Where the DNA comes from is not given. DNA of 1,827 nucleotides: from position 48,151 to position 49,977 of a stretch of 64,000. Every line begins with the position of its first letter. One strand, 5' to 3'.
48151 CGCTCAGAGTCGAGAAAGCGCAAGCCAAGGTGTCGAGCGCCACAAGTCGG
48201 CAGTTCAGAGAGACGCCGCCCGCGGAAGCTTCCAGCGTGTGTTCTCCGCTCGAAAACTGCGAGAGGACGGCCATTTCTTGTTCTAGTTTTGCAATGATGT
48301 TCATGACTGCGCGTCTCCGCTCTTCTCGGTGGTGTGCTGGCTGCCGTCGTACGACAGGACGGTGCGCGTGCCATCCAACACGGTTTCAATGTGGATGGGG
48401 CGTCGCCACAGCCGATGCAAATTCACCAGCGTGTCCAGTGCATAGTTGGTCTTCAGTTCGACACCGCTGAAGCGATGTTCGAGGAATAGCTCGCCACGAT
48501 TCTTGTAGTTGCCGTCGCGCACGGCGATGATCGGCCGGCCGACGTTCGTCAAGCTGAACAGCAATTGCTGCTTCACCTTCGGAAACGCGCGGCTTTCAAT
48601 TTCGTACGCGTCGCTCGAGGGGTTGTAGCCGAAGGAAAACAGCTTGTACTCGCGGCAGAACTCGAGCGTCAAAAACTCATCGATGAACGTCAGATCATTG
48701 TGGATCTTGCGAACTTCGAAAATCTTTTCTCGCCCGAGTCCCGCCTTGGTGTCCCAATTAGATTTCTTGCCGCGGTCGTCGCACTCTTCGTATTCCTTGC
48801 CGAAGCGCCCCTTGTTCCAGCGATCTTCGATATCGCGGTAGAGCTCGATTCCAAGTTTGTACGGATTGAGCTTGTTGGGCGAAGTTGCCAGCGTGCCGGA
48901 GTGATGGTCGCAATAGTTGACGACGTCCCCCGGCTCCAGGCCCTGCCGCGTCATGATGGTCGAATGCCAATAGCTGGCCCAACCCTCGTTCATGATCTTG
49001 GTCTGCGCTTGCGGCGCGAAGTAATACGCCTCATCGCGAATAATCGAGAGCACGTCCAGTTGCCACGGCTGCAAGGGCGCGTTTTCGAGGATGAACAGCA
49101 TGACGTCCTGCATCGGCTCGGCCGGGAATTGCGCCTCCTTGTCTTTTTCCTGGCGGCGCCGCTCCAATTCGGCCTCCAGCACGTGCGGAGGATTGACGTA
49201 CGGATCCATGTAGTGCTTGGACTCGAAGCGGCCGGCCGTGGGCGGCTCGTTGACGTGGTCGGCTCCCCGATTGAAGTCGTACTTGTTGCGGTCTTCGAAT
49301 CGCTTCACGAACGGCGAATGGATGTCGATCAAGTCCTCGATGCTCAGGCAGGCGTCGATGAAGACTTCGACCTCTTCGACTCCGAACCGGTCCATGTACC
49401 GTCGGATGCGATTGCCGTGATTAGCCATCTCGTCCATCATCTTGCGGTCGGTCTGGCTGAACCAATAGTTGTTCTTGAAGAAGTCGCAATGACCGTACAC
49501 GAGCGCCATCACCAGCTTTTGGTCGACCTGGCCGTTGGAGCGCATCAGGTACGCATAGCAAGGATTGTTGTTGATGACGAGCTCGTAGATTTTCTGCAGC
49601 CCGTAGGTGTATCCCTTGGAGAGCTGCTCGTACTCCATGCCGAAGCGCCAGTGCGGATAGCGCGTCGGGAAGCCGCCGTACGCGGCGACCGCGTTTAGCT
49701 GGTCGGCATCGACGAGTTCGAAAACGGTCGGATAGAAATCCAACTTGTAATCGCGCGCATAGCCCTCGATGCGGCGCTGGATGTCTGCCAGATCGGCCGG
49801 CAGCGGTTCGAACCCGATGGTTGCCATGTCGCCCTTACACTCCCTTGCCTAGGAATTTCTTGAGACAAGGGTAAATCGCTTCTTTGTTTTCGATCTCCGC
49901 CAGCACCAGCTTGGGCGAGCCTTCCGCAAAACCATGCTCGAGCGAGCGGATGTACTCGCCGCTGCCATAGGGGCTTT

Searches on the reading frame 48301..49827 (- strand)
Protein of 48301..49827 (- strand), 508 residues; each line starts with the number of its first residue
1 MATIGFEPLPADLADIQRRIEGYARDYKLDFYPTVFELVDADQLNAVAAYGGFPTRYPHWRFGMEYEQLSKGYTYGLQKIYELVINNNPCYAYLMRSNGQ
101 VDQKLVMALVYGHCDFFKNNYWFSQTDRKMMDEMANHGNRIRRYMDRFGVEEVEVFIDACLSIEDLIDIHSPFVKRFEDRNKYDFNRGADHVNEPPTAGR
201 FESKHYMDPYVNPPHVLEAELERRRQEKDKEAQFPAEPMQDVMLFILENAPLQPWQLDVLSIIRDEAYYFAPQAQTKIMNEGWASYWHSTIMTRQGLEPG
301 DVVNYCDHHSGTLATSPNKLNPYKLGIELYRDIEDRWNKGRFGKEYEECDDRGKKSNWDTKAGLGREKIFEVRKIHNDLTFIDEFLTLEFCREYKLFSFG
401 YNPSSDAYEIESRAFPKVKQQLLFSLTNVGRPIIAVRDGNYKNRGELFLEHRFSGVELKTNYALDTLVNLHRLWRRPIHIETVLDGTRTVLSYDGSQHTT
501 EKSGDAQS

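Call 68: search_protein_families(library=pfam, proteins=[window:48301-49827:-], max_evalue=0.00001)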
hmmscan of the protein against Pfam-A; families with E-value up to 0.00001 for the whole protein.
window:48301-49827:- (508 aa): 2 families
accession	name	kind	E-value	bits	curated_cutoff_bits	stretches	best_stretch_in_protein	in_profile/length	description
PF04293.20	SpoVR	-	3.2e-140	467.9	27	1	12-429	6-405/407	SpoVR like protein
PF24755.2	SpoVR_C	-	1.1e-07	32.2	27.6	1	432-483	1-53/55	SpoVR-like C-terminal domain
